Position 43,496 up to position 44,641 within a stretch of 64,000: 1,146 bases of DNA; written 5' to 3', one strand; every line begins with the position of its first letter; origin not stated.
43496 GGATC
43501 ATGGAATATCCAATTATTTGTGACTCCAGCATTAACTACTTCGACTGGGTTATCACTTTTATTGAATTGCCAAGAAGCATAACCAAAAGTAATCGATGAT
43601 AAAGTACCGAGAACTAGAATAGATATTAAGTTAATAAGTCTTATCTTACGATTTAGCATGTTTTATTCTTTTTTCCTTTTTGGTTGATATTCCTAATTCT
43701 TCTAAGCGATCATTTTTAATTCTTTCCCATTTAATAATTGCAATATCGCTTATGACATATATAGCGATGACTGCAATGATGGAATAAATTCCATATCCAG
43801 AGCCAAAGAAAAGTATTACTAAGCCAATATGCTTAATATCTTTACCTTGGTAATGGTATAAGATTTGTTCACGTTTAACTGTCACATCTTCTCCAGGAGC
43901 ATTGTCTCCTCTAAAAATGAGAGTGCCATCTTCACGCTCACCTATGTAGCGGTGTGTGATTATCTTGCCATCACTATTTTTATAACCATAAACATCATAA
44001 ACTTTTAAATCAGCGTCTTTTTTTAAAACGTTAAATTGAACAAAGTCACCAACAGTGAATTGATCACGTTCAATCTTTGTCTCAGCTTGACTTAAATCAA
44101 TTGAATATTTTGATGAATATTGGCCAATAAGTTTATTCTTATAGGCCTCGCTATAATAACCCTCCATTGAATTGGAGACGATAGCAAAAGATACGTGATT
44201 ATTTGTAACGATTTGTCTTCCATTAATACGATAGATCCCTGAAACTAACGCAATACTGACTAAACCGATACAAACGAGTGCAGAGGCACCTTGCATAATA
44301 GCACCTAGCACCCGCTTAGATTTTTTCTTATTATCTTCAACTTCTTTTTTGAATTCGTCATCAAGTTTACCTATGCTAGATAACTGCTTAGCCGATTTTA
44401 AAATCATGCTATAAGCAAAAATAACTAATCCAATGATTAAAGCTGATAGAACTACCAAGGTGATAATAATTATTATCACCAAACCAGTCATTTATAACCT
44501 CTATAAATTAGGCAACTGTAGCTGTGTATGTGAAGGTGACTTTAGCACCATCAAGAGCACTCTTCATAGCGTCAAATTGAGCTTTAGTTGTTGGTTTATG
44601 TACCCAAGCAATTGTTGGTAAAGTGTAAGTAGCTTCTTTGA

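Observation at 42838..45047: tapA-sipW-tasA-like operon: an ER/archaeal-type signal peptidase flanked by two cargo genes that share an 'A-x-WQFNK...VVNAxV' N-terminal motif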

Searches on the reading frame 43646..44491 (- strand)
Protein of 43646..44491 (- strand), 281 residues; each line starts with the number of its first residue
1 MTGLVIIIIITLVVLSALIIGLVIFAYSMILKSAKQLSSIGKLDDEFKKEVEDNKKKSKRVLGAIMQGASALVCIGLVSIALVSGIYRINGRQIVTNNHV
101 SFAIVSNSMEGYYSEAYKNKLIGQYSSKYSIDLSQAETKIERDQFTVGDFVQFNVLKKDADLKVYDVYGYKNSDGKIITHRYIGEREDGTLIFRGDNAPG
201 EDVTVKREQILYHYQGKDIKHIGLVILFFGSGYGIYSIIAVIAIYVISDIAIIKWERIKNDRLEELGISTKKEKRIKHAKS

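Call 3: search_protein_families(library=pfam, proteins=[window:43646-44491:-], max_evalue=1)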
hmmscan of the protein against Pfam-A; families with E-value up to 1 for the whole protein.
window:43646-44491:- (281 aa): 2 families
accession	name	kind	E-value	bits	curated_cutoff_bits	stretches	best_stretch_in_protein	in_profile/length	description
PF01080.22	Presenilin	-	0.084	12.1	34.3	1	12-94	10-89/408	Presenilin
PF07332.16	Phage_holin_3_6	-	0.96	10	28.4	0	47-86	22-62/116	Putative Actinobacterial Holin-X, holin superfamily III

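Call 4: search_protein_families(library=ncbifam, proteins=[window:43646-44491:-], max_evalue=1)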
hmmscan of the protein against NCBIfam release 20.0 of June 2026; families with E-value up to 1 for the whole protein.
window:43646-44491:- (281 aa): 5 families
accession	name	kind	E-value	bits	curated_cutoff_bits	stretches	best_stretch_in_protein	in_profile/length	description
NF046067.1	SigPepSipWBacil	equivalog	5.2e-08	32.7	190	1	144-259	51-170/189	signal peptidase I SipW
NF045951.1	MAG0110_fam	subfamily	0.045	13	98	1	225-272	160-206/237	MAG0110 family membrane protein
NF002904.0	PRK03512.1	equivalog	0.055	12.9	231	1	33-102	135-205/211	thiamine phosphate synthase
NF003393.0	PRK04561.1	equivalog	0.087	12.7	104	1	15-60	10-52/75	twin arginine translocase protein A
NF045996.1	MAG0920_fam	subfamily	0.21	10.9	43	0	229-261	103-135/232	MAG0920 family protein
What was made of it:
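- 43646..44491 (-): Divergent, N-terminally extended S26B (SipW/Sec11-type) signal peptidase I, 281 aa. It has three hydrophobic segments (1-30, 60-90, 221-256). The K/R-rich loop 28-62 and tail 250-281 are predicted cytoplasmic, and the catalytic domain (about 92-220) is predicted to lie outside. NF046067 SipW is hit at E 5e-8, which is below its cut-off (call 4).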

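Call 7: search_solved_structures(query=window:43646-44491:-, max_evalue=10, show_alignments=3)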
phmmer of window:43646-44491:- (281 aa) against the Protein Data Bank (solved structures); distinct sequences matched with E-value up to 10: 8.
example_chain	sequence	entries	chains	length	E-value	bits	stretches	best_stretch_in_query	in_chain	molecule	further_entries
3fw2_A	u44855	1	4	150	0.38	13.4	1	105-185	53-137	thiol-disulfide oxidoreductase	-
6s0x_U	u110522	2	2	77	0.5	13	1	168-223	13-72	50S ribosomal protein L27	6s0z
5t7v_L9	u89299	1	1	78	0.51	13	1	168-223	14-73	50S ribosomal protein L27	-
6hma_U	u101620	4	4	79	0.51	13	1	168-223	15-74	50S ribosomal protein L27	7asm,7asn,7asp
5li0_Z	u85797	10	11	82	0.54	12.9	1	168-223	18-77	50S ribosomal protein L27 | Large ribosomal subunit protein bL27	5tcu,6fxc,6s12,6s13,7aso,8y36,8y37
6ddd_I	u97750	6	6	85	0.56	12.8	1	168-224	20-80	50S ribosomal protein L27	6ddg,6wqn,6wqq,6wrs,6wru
4wce_T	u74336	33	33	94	0.66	12.6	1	168-224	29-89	50S ribosomal protein L27 | LSU ribosomal protein L27P | Large ribosomal subunit protein bL27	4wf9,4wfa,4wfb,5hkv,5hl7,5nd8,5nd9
1z8y_I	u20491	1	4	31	1.7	11.2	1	15-35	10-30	Spike glycoprotein E1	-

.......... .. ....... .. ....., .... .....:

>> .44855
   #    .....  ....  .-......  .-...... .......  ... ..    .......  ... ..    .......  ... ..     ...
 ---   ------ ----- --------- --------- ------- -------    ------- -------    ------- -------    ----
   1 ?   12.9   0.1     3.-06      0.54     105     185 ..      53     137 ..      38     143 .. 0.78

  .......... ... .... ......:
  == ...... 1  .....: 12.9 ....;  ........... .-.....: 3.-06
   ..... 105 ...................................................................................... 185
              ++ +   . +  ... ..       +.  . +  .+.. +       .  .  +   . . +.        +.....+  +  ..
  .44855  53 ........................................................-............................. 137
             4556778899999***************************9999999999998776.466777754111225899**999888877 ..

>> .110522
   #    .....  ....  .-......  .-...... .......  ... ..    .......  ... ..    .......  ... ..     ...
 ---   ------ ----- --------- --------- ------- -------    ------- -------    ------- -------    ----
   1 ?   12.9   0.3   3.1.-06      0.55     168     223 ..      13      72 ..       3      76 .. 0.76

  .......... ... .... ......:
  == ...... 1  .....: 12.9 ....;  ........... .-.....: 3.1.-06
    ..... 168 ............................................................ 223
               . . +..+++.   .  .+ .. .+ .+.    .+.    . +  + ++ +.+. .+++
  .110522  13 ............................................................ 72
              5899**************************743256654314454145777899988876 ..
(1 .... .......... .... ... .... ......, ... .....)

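Call 8: find_homologous_proteins(query=window:43646-44491:-, max_evalue=0.001)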
Query window:43646-44491:- (281 aa): 32 proteins with E <= 0.001 among 1415 candidates.
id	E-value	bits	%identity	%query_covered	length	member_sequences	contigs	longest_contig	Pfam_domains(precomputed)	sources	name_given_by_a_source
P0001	6.2e-173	591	100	100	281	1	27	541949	-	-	-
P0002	1.8e-158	544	91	100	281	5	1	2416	-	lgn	-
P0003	3.0e-158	543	91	100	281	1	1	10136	-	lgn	-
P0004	9.1e-158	541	90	100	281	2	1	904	-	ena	-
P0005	1.8e-157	540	90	100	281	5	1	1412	-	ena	-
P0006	5.7e-157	539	100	90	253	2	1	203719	-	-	-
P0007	6.6e-157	539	91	99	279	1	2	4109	-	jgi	-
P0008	9.3e-157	538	89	100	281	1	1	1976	-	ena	-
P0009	3.4e-155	533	89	100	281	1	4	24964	-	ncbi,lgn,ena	-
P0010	6.0e-155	532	90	100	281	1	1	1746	-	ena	-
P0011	2.1e-154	531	88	100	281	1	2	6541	-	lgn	-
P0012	2.7e-154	530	88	100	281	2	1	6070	-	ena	-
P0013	4.8e-154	529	88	100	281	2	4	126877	-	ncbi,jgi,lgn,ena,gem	-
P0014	2.5e-151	520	87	100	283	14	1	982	-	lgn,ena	-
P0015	9.9e-148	509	87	98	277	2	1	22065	-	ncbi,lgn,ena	-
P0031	9.0e-58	214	44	88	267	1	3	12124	-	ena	-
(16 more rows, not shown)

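Call 10: search_solved_structures(query=A1, max_evalue=10, show_alignments=3)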
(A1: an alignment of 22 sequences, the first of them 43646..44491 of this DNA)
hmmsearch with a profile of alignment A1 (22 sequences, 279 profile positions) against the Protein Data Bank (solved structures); distinct sequences matched with E-value up to 10: 1.
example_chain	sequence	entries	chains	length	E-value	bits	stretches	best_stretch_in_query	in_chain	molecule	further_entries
1z8y_I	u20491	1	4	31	1.5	11.1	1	16-36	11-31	Spike glycoprotein E1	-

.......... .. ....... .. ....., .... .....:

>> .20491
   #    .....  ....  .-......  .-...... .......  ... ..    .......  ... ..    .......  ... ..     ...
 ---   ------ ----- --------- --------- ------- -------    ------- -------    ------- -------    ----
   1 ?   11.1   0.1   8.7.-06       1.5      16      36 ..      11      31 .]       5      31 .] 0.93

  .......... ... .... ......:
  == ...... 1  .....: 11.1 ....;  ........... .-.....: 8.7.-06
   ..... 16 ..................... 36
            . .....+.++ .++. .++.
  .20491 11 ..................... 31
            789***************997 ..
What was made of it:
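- PDB sequence searches found nothing (calls 7, 10).
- Tried and rejected: Both the single sequence and the profile gave nothing relevant (calls 7, 10).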

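Call 23: predict_structure(alignment_id=A1)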
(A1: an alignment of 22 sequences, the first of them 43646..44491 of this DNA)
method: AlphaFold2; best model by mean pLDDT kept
length: 281 residues; sequences in the alignment: 22
mean_pLDDT: 64.6   pTM: 0.44
mean pLDDT of the five models: 64.6, 64.6, 57.5, 54.0, 53.2
residues with pLDDT >= 90: 1; 70-90: 84; 50-70: 162; < 50: 34
segments of 3 or more residues with pLDDT < 50: 107-114, 171-177, 197-201, 272-281
pLDDT, mean of each block of 10 residues (from residue 1): 55 67 78 82 80 65 62 64 59 61 54 54 74 80 65 70 60 49 63 50 53 61 65 63 73 80 76 47 42
secondary structure, 60 per line:
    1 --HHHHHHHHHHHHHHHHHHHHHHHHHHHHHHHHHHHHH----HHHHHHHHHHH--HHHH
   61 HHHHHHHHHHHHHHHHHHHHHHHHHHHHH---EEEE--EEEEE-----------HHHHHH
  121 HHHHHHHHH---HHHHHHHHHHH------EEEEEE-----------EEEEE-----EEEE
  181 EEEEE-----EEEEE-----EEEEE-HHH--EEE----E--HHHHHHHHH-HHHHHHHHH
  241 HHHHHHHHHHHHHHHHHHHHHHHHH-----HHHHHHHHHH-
elements in order: H3-39 H44-54 H57-89 E93-96 E99-103 H115-129 H133-143 E150-155 E167-171 E177-185 E191-195 E201-205 E212-214 H222-230 H232-265 H271-280
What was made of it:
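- The peptidase model is poor (pLDDT 64.6, call 23), so the SEC11 fold match (E 2e-3) is only supportive.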

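Call 26: find_related_loci(query=A1, collection=genome_contigs, flank=8000)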
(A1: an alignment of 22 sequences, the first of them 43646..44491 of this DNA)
Query A1 (281 aa) in genome_contigs; peptide patterns used: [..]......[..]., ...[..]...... (x = any residue, [..] = any of these).
66 stretches matched a pattern; 7 encode a relative of the query (tblastn E <= 1e-3); 7 distinct loci.
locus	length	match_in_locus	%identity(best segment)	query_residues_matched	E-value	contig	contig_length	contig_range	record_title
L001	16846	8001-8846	87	1-281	4e-158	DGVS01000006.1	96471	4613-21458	MAG TPA_asm: Bacillales bacterium UBA4278 UBA4278_contig_28809, whole genome shotgun sequence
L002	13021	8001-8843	89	1-281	2e-157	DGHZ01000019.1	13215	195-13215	MAG TPA_asm: Bacillales bacterium UBA3835 UBA3835_contig_26151, whole genome shotgun sequence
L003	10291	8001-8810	87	1-270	8e-149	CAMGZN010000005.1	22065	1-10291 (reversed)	MAG: uncultured Bacillales bacterium isolate SRR11784291_bin.12_metaWRAP_v1.3_MAG genome assembly, contig: ERZ12202683.2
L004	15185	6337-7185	87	1-281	4e-159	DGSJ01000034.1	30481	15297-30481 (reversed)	MAG TPA_asm: Bacillales bacterium UBA4365 UBA4365_contig_6138, whole genome shotgun sequence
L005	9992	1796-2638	89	1-281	4e-166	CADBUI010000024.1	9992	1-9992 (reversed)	MAG: uncultured Erysipelotrichaceae bacterium isolate RUG14309 genome assembly, contig: RUG14309_asm_24, whole genome sh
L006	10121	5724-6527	58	1-268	7e-95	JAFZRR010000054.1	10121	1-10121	MAG: Bacilli bacterium isolate RGIG8036 Water_buffalos_Rumen-1__c1041039, whole genome shotgun sequence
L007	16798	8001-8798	49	1-266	1e-86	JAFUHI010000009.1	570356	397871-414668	MAG: Bacilli bacterium isolate RGIG4495 Roe_deer_Omasum.Co__c288962, whole genome shotgun sequence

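Call 28: search_protein_representatives(alignment_id=A1)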
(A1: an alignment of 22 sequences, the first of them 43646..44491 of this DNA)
Query: 22 sequences, 279 profile positions. Proteins with E-value up to 0.001 (for the whole library): 913; up to 1e-10: 290; up to 1e-30: 20. The best 150 are listed.
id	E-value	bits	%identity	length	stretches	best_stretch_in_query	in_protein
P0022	7.6e-143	491.1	-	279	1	1-278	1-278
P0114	1.6e-80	286.6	-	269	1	6-270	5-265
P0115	1.8e-71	257.0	-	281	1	1-278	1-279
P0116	2.0e-68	247.0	-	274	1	5-267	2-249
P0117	1.2e-66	241.1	-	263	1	6-267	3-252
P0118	1.4e-65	237.7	-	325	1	5-271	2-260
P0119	2.1e-63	230.5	-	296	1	7-264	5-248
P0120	1.7e-60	221.0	-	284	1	5-269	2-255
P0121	3.1e-60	220.1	-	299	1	5-258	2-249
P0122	2.3e-55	204.1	-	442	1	8-274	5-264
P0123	7.5e-53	195.9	-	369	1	8-274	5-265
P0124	4.4e-51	190.1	-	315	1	6-273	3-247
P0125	2.0e-47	178.1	-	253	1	3-267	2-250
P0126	1.4e-46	175.3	-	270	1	1-268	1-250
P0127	2.0e-45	171.5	-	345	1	6-275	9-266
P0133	8.0e-30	120.3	-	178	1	82-272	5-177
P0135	9.6e-29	116.8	-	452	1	4-267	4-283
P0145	2.2e-24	102.5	-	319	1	1-274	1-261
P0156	1.0e-21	93.8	-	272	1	3-270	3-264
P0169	1.6e-19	86.5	-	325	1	1-264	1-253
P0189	9.4e-18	80.7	-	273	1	1-271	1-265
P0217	4.3e-16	75.3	-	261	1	4-267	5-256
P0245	1.4e-14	70.3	-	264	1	7-268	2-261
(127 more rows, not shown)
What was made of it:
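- A profile search finds 913 representatives at E<=1e-3 (call 28).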

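Call 29: fold_search(model_id=the predicted structure, library=pdb)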
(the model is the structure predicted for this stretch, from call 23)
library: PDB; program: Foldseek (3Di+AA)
matches with E <= 10: 737; with E <= 0.001: 0
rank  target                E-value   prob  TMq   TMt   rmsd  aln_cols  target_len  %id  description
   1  7p2q_A                2.0e-03  1.00  0.27  0.47   9.4       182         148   17  Human Signal Peptidase Complex Paralog C (SPC-C) (released 2021-10-06)
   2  7p2p_A                1.6e-02  0.99  0.27  0.48   9.2       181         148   18  Human Signal Peptidase Complex Paralog A (SPC-A) (released 2021-10-06)
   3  1f39_A                3.8e-02  0.95  0.22  0.50   5.8       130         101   11  CRYSTAL STRUCTURE OF THE LAMBDA REPRESSOR C-TERMINAL DOMAIN (released 2000-07-26)
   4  3mp1_A                4.8e-02  0.75  0.15  0.09  13.1       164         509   12  Complex structure of Sgf29 and trimethylated H3K4 (released 2011-05-04)
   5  5j39_B                7.3e-02  0.85  0.18  0.24  14.0       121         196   14  Crystal Structure of the extended TUDOR domain from TDRD2 (released 2016-04-13)
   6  4zn3_A                7.3e-02  0.72  0.18  0.33  18.3       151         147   12  Crystal Structure of MjSpt4:Spt5 complex conformation B (released 2016-03-16)
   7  3mp6_A                7.3e-02  0.66  0.15  0.09  13.8       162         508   14  Complex Structure of Sgf29 and dimethylated H3K4 (released 2011-05-04)
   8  3pmt                  1.8e-01  0.92  0.16  0.62   3.1        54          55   11  Crystal structure of the Tudor domain of human Tudor domain-containing protein 3 (released 2010-12-01)
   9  7fda_B                1.8e-01  0.33  0.14  0.09  10.1        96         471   14  CryoEM Structure of Reconstituted V-ATPase, state1 (released 2021-12-22)
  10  5wu2_A                1.8e-01  0.15  0.10  0.06  14.8        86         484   13  Crystal structure of human Tut1 bound with BaUTP, form I (released 2017-05-31)
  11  8p1p_A                1.8e-01  0.06  0.10  0.07  31.4       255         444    7  USP28 in complex with AZ1 (released 2024-05-22)
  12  3qii                  2.2e-01  0.96  0.16  0.67   2.6        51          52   16  Crystal structure of tudor domain 2 of human PHD finger protein 20 (released 2011-02-09)
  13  3p8d_A                2.3e-01  0.96  0.16  0.68   2.6        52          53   15  Crystal structure of the second Tudor domain of human PHF20 (homodimer form) (released 2011-06-22)
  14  2diq_MODEL_1_A        2.3e-01  0.96  0.16  0.38   3.3        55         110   16  Solution structure of the TUDOR domain of Tudor and KH domain containing protein (released 2006-09-30)
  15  7tmq_D                2.3e-01  0.35  0.13  0.09   7.1        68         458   10  V1 complex lacking subunit C from Saccharomyces cerevisiae, State 3 (released 2022-04-06)
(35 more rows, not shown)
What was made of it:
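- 43646..44491 (-): The top Foldseek hits are SEC11C and SEC11A, 7p2q_A and 7p2p_A (call 29).
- On S26B signal peptidase I (SipW/Sec11/TIGR02228 type): However, the model is weak (pLDDT 64.6) and TM-scores are low (calls 23, 29).
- Closest known: TIGR02228 / Sec11-type signal peptidase I. Same: The best fold matches are SEC11C and SEC11A (call 29).
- Foldseek's top two PDB hits are SEC11C and SEC11A, followed by the S24 lambda repressor domain (call 29).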

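Call 32: search_protein_families(library=pfam, proteins=[P0114, P0118, P0125, P0133, P0145, P0156, P0169, P0189, P0217, P0245], max_evalue=0.01)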
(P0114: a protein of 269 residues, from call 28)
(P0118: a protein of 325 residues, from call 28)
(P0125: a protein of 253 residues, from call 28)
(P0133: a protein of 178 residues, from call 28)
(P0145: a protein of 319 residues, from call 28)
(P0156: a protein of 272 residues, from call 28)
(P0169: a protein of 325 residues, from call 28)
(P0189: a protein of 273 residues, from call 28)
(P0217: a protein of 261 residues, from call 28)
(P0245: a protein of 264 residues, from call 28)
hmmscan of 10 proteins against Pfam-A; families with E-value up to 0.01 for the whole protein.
P0114 (269 aa): 0 families

P0118 (325 aa): 0 families

P0125 (253 aa): 1 family
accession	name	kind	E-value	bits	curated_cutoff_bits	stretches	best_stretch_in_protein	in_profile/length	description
PF16013.10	DUF4781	-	0.0035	16.7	27.9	1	4-72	108-178/310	Domain of unknown function (DUF4781)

P0133 (178 aa): 0 families

P0145 (319 aa): 1 family
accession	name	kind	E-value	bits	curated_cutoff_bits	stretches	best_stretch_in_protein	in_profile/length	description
PF10502.14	Peptidase_S26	-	0.0016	18.9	22.9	0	122-170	33-83/168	Signal peptidase, peptidase S26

P0156 (272 aa): 1 family
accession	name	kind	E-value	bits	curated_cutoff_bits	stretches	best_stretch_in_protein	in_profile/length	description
PF19554.4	DUF6077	-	0.0097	15.2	27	0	11-121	70-164/354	Family of unknown function (DUF6077)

P0169 (325 aa): 0 families

P0189 (273 aa): 0 families

P0217 (261 aa): 1 family
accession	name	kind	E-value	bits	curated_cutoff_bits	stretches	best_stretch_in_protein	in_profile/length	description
PF10502.14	Peptidase_S26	-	0.0011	19.4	22.9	1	100-167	23-78/168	Signal peptidase, peptidase S26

P0245 (264 aa): 0 families

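Call 33: search_protein_families(library=ncbifam, proteins=[P0114, P0118, P0125, P0133, P0145, P0156, P0169, P0189, P0217, P0245], max_evalue=0.01)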
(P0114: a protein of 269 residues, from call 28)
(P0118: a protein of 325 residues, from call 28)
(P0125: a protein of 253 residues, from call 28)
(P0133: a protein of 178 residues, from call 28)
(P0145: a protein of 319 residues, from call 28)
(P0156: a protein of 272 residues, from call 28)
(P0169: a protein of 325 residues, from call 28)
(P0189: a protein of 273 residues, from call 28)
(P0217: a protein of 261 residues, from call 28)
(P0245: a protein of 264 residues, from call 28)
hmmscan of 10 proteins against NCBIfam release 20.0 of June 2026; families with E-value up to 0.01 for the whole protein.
P0114 (269 aa): 3 families
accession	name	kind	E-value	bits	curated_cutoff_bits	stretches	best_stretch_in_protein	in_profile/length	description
NF046067.1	SigPepSipWBacil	equivalog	2.9e-08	33.5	190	1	139-243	50-161/189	signal peptidase I SipW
TIGR02228.1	sigpep_I_arch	equivalog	2e-06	27.8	51.85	1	140-246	44-155/158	signal peptidase I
TIGR02227.1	sigpep_I_bact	equivalog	0.0025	17.7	47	0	163-208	59-103/162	signal peptidase I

P0118 (325 aa): 2 families
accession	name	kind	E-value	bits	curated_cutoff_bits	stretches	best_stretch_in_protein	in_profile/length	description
NF046067.1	SigPepSipWBacil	equivalog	1.1e-09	38.2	190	1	133-243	51-167/189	signal peptidase I SipW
TIGR02228.1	sigpep_I_arch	equivalog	5.7e-05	23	51.85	1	64-235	5-150/158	signal peptidase I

P0125 (253 aa): 2 families
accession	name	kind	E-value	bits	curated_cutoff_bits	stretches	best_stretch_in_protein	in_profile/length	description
NF046067.1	SigPepSipWBacil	equivalog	9.9e-06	25.2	190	1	127-222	50-150/189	signal peptidase I SipW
TIGR02228.1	sigpep_I_arch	equivalog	7.5e-05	22.6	51.85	1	151-221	68-142/158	signal peptidase I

P0133 (178 aa): 2 families
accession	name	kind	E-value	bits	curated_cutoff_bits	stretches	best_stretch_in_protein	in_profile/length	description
TIGR02228.1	sigpep_I_arch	equivalog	1.6e-07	31.3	51.85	1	52-142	45-141/158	signal peptidase I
NF046067.1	SigPepSipWBacil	equivalog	4.5e-07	29.6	190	1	49-141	49-147/189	signal peptidase I SipW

P0145 (319 aa): 6 families
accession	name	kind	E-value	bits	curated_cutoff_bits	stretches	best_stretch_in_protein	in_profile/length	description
TIGR02228.1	sigpep_I_arch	equivalog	1.3e-20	73.8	51.85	1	62-235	2-152/158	signal peptidase I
NF046067.1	SigPepSipWBacil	equivalog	6.8e-20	71.4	190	1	61-251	2-178/189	signal peptidase I SipW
TIGR02227.1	sigpep_I_bact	equivalog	1.8e-05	24.7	47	1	121-171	29-81/162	signal peptidase I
NF033218.1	anchor_AmaP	equivalog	0.00046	20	55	0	9-48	49-88/166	alkaline shock response membrane anchor protein AmaP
TIGR02976.1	phageshock_pspB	equivalog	0.0039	17.4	51.7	0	223-262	10-49/75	envelope stress response membrane protein PspB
TIGR01218.1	Gpos_tandem_5TM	subfamily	0.0082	15.9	35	0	8-81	94-162/208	tandem five-TM protein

P0156 (272 aa): 2 families
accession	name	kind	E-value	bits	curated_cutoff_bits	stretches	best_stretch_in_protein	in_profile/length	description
NF046067.1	SigPepSipWBacil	equivalog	5.5e-16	58.7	190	1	71-232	8-149/189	signal peptidase I SipW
TIGR02228.1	sigpep_I_arch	equivalog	1.1e-15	57.8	51.85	1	78-241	14-151/158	signal peptidase I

P0169 (325 aa): 2 families
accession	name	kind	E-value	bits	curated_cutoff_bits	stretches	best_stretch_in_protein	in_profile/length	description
TIGR02228.1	sigpep_I_arch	equivalog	1.3e-16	60.9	51.85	1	69-237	3-152/158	signal peptidase I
NF046067.1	SigPepSipWBacil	equivalog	3.7e-14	52.7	190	1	65-237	4-159/189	signal peptidase I SipW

P0189 (273 aa): 2 families
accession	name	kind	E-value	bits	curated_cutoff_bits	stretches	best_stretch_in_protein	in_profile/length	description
NF046067.1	SigPepSipWBacil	equivalog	2.8e-19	69.4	190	1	64-240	3-157/189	signal peptidase I SipW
TIGR02228.1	sigpep_I_arch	equivalog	2.8e-15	56.5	51.85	1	65-244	3-154/158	signal peptidase I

P0217 (261 aa): 4 families
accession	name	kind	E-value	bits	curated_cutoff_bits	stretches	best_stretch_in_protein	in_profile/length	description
TIGR02228.1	sigpep_I_arch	equivalog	8.5e-15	55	51.85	1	127-239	43-154/158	signal peptidase I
NF046067.1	SigPepSipWBacil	equivalog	7.6e-14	51.7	190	1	125-232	48-153/189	signal peptidase I SipW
TIGR02227.1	sigpep_I_bact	equivalog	0.00039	20.3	47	1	125-171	30-79/162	signal peptidase I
NF047597.1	LIMLP_12425_fam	equivalog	0.0036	17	200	1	51-139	53-139/171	LIMLP_12425 family protein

P0245 (264 aa): 2 families
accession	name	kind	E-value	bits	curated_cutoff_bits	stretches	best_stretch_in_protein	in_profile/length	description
TIGR02228.1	sigpep_I_arch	equivalog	1e-14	54.7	51.85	1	135-244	50-155/158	signal peptidase I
NF046067.1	SigPepSipWBacil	equivalog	2.5e-13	50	190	1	124-239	46-158/189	signal peptidase I SipW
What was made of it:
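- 43646..44491 (-): The profile reaches 913 representatives (call 28), and 6 of 10 sampled pass TIGR02228 (call 33).
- On S26B signal peptidase I (SipW/Sec11/TIGR02228 type): Homology is indirect: the profile of the family hits proteins that do pass TIGR02228 at 54.7-73.8 bits against a cut-off of 51.85 (calls 28, 33).
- Closest known: TIGR02228 / Sec11-type signal peptidase I. Same: Profile hits connect the window protein to proteins that pass TIGR02228 (calls 28, 33).
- Six of 10 sampled hits score above the TIGR02228 cut-off (call 33).
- Tried and rejected: Homology had to be established through the 1.84-billion-protein profile search plus NCBIfam scans of the hits (calls 28, 33).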

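Call 46: find_encoding_contigs(protein=P0031, flank=6000, max_places=2)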
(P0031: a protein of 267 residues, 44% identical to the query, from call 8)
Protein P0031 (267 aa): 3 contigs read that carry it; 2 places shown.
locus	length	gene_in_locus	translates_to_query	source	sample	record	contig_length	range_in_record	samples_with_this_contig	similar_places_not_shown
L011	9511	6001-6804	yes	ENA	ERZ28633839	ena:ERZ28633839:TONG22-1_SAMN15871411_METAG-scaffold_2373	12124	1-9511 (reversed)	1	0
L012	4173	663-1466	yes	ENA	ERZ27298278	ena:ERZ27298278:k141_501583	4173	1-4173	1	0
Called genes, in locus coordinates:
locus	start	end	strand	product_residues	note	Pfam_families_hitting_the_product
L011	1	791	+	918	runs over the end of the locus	-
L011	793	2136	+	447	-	-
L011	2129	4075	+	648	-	PF13306:LRR_5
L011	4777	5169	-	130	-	PF00392:GntR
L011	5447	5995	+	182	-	-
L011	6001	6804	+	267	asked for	-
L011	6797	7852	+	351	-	-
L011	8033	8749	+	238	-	PF27867:Membra_charge (weak)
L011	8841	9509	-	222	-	?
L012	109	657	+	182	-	-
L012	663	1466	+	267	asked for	-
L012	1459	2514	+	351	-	-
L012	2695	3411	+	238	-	PF27867:Membra_charge (weak)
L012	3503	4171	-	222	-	?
